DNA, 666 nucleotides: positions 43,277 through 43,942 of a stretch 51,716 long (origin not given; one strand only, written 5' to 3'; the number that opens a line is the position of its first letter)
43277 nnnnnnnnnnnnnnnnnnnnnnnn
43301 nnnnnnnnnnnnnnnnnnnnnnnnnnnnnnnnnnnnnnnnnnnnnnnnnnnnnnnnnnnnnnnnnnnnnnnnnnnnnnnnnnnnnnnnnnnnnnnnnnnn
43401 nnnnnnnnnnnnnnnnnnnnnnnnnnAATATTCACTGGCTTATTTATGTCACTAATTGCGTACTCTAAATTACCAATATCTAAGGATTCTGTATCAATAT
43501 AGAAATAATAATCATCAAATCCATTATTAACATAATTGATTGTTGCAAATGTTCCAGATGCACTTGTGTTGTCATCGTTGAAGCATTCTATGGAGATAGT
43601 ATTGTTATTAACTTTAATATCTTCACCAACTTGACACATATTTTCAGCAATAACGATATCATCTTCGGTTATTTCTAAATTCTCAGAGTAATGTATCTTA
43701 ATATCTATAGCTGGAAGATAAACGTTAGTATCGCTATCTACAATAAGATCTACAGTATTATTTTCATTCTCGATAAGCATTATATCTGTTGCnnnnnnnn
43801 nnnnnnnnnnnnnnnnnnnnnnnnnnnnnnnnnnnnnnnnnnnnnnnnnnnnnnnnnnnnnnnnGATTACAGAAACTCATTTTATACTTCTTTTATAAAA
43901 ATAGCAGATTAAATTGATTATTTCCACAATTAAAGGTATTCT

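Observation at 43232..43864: Small cohesin-like protein with a C-terminal membrane anchor encoded antisense within the adhesin locus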

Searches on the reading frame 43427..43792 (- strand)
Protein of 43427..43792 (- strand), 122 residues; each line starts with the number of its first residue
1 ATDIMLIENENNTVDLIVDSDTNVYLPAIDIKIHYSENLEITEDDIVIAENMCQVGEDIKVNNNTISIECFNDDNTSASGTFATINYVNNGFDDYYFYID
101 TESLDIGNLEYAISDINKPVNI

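Call 59: search_solved_structures(query=A5, max_evalue=10, show_alignments=3)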
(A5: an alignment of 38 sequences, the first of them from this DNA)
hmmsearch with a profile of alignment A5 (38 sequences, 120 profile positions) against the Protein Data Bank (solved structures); distinct sequences matched with E-value up to 10: 5.
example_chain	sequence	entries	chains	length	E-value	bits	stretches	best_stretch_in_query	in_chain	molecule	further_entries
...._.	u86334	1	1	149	0.062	16.5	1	11-57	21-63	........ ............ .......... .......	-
5aoz_A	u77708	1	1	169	0.081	16.2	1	11-57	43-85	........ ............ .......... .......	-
5m2s_A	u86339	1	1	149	0.22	14.7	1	11-48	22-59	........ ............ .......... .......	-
2xdh_A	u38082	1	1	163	0.42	13.8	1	13-88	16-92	COHESIN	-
9jpt_A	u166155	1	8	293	0.72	13.1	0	47-104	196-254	Viral capsid 39 protein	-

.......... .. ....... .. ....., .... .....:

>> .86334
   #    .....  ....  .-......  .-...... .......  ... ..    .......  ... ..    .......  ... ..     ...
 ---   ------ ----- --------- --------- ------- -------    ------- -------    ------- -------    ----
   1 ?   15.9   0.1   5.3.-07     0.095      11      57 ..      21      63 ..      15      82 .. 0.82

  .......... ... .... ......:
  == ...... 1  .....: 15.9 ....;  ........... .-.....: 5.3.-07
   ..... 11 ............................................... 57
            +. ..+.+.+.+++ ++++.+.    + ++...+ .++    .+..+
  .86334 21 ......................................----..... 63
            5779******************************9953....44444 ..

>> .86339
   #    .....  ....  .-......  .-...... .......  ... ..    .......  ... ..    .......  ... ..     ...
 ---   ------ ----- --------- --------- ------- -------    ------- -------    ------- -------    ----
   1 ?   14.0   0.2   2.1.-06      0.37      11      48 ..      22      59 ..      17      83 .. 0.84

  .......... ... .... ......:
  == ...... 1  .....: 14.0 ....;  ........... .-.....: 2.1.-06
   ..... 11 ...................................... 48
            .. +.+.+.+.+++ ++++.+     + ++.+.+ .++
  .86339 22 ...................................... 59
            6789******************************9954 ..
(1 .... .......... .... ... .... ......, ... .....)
